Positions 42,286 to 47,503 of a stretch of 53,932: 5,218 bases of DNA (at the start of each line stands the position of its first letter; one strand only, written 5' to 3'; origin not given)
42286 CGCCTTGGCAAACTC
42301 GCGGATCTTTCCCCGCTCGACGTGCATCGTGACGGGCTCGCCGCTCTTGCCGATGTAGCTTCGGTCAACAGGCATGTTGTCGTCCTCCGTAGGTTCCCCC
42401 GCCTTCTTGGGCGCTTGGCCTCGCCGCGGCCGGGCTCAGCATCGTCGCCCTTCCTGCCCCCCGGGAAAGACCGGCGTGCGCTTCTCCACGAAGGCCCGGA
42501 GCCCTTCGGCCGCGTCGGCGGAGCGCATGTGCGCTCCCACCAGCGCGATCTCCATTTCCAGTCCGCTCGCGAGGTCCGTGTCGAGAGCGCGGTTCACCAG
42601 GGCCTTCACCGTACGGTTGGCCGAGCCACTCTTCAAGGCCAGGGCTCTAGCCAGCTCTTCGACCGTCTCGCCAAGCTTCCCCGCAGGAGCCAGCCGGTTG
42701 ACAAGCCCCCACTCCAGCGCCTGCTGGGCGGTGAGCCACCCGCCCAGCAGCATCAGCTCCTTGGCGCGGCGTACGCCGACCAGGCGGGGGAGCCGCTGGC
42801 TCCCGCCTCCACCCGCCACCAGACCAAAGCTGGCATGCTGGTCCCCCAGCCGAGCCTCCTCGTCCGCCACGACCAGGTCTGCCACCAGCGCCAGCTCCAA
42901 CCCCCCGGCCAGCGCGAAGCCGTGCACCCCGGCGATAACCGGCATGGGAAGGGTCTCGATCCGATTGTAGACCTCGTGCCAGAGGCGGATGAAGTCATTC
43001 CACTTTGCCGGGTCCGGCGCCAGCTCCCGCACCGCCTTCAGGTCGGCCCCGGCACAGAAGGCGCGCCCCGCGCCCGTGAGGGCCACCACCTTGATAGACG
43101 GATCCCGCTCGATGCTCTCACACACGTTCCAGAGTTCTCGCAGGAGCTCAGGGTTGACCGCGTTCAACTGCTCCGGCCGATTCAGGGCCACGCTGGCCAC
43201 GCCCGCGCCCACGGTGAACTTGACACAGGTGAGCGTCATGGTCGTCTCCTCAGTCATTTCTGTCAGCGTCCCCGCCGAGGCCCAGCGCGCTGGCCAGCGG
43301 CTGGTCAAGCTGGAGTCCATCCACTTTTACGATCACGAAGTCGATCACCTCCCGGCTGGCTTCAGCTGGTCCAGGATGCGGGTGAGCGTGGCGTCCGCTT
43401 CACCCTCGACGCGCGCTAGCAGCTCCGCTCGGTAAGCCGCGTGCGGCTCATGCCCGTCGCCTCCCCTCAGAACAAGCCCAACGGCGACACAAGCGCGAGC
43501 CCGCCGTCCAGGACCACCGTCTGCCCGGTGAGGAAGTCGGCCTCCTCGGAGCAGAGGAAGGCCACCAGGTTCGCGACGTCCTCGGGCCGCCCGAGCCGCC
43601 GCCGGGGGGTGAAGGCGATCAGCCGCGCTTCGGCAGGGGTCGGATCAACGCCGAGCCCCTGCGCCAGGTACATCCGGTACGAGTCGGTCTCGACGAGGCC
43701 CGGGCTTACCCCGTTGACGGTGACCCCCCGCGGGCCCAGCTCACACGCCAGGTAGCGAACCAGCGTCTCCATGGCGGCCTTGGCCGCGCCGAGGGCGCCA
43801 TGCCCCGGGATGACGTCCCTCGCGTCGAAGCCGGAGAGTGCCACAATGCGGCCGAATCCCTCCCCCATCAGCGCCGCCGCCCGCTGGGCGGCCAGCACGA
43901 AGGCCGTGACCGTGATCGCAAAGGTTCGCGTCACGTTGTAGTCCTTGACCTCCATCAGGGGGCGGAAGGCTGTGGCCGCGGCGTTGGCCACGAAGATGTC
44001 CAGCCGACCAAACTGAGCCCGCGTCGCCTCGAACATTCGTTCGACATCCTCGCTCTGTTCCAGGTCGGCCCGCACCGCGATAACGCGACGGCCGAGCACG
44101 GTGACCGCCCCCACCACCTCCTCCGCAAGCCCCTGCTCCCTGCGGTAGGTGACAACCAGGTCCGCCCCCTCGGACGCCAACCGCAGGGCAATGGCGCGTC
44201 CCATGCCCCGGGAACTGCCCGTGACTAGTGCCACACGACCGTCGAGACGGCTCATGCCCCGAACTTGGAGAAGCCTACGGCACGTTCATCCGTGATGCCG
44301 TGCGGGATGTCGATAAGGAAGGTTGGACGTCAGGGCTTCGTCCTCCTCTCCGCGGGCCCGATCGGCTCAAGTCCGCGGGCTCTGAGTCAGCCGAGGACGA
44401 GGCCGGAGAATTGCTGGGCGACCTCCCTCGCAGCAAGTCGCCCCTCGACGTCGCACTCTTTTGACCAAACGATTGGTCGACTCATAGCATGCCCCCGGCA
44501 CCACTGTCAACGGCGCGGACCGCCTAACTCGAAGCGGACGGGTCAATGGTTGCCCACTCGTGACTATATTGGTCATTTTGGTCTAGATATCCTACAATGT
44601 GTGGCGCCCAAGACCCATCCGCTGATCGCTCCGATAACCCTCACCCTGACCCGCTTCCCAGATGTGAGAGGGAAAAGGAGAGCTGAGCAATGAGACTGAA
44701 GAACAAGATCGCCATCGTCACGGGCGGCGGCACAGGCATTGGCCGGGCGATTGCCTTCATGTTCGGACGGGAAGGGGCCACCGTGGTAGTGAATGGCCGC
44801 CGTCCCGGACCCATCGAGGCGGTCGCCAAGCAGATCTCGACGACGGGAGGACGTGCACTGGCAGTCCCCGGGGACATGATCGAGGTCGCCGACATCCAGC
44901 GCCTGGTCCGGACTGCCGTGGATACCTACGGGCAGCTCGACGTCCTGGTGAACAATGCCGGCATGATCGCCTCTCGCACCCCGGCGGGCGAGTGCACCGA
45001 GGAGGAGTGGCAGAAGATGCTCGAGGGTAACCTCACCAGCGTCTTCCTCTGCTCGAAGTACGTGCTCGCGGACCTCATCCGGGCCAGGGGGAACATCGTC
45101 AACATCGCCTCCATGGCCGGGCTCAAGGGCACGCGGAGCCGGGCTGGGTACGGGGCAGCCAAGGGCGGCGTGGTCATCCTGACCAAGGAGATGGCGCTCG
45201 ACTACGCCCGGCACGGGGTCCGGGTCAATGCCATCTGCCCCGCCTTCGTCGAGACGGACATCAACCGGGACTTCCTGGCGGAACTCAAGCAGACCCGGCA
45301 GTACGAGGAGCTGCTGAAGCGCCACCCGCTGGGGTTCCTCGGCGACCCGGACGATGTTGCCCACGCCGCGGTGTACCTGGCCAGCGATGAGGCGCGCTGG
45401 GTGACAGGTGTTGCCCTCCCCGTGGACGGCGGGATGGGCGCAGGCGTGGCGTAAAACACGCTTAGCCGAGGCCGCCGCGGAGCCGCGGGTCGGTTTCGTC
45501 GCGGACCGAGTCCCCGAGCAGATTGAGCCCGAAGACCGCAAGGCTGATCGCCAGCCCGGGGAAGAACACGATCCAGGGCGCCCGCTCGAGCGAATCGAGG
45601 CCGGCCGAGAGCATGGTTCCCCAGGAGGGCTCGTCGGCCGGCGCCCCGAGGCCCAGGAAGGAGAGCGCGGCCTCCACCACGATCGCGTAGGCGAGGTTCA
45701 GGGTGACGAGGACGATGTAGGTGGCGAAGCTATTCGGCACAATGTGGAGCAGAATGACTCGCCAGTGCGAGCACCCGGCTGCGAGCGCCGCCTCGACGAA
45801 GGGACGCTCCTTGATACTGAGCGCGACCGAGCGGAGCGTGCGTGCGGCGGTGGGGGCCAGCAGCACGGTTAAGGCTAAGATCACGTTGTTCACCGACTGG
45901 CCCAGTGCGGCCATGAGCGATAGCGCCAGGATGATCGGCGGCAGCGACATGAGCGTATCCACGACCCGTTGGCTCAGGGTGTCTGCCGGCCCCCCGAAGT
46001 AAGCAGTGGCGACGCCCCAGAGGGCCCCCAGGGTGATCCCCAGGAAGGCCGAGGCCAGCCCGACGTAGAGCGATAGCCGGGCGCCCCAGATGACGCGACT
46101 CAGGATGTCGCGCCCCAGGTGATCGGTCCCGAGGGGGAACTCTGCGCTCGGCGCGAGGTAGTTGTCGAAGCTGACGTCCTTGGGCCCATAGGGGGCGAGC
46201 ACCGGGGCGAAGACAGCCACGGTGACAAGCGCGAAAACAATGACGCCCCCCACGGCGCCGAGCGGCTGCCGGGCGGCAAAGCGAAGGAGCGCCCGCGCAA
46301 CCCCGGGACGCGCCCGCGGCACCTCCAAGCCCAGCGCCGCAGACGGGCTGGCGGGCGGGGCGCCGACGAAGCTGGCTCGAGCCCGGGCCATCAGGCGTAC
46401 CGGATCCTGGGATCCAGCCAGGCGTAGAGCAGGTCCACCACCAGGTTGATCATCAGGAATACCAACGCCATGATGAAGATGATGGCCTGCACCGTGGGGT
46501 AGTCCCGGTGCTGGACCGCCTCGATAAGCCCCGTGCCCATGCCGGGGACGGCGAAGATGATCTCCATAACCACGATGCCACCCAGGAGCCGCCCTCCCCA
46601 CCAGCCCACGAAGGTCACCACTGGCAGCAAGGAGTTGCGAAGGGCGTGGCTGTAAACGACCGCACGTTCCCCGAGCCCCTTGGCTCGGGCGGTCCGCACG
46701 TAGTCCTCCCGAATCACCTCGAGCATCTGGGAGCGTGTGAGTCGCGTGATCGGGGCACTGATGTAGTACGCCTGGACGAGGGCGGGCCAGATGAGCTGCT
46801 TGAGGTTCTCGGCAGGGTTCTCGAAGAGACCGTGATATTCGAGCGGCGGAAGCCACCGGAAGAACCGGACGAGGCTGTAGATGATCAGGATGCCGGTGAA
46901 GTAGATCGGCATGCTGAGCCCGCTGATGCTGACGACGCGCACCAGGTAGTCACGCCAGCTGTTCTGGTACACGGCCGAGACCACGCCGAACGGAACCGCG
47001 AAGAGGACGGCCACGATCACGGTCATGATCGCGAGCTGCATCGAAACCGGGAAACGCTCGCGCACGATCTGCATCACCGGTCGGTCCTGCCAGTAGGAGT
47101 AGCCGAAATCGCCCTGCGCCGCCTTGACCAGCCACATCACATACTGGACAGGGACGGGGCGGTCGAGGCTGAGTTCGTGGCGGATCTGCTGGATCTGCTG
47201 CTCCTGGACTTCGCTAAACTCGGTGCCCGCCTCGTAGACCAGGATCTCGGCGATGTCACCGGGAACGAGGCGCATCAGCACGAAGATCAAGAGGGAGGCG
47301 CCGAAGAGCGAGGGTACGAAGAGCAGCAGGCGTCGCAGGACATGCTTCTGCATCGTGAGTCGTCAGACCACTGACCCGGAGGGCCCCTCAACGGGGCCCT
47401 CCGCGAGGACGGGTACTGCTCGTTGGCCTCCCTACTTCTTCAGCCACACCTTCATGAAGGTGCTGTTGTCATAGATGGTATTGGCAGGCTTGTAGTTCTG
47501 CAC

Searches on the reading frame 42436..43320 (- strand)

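Call 25: search_protein_families(library=pfam, proteins=[window:42436-43320:-], max_evalue=0.00001)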
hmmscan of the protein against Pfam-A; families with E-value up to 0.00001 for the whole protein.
window:42436-43320:- (294 aa): 2 families
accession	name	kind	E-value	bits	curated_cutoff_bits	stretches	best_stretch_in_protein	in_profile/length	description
PF00378.25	ECH_1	-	1.6e-63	214.8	27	1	38-286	3-249/251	Enoyl-CoA hydratase/isomerase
PF16113.10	ECH_2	-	1.8e-34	120.2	27.2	1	43-238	3-199/335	Enoyl-CoA hydratase/isomerase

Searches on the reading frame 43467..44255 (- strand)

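Call 25: search_protein_families(library=pfam, proteins=[window:43467-44255:-], max_evalue=0.00001)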
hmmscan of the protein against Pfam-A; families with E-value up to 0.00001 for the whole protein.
window:43467-44255:- (262 aa): 3 families
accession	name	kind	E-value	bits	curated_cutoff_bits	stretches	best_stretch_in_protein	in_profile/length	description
PF13561.12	adh_short_C2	-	2.5e-61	207.7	27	1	15-253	5-235/236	Enoyl-(Acyl carrier protein) reductase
PF00106.31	adh_short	-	5.5e-41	140.6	26.6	1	7-192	1-186/195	short chain dehydrogenase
PF08659.16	KR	-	7.4e-10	39.5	22.6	1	9-170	3-164/180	KR domain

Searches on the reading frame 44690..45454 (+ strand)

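Call 25: search_protein_families(library=pfam, proteins=[window:44690-45454:+], max_evalue=0.00001)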
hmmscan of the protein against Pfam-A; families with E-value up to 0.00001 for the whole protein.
window:44690-45454:+ (254 aa): 3 families
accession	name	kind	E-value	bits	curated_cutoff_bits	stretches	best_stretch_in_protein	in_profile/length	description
PF13561.12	adh_short_C2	-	3.4e-60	204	27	1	15-249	6-235/236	Enoyl-(Acyl carrier protein) reductase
PF00106.31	adh_short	-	5.6e-59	199.4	26.6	1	6-195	1-190/195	short chain dehydrogenase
PF08659.16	KR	-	4.8e-11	43.3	22.6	1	9-158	4-153/180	KR domain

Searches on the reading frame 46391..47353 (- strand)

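Call 25: search_protein_families(library=pfam, proteins=[window:46391-47353:-], max_evalue=0.00001)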
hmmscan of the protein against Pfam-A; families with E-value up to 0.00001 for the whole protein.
window:46391-47353:- (320 aa): 2 families
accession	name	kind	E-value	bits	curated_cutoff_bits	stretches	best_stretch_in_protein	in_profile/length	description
PF00528.27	BPD_transp_1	-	9.6e-41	140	26.4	1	119-318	1-183/184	Binding-protein-dependent transport system inner membrane component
PF19300.4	BPD_transp_1_N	-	9.2e-10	39.2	23.8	1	1-108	1-114/114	Binding-prot-dependent transport system membrane comp, N-term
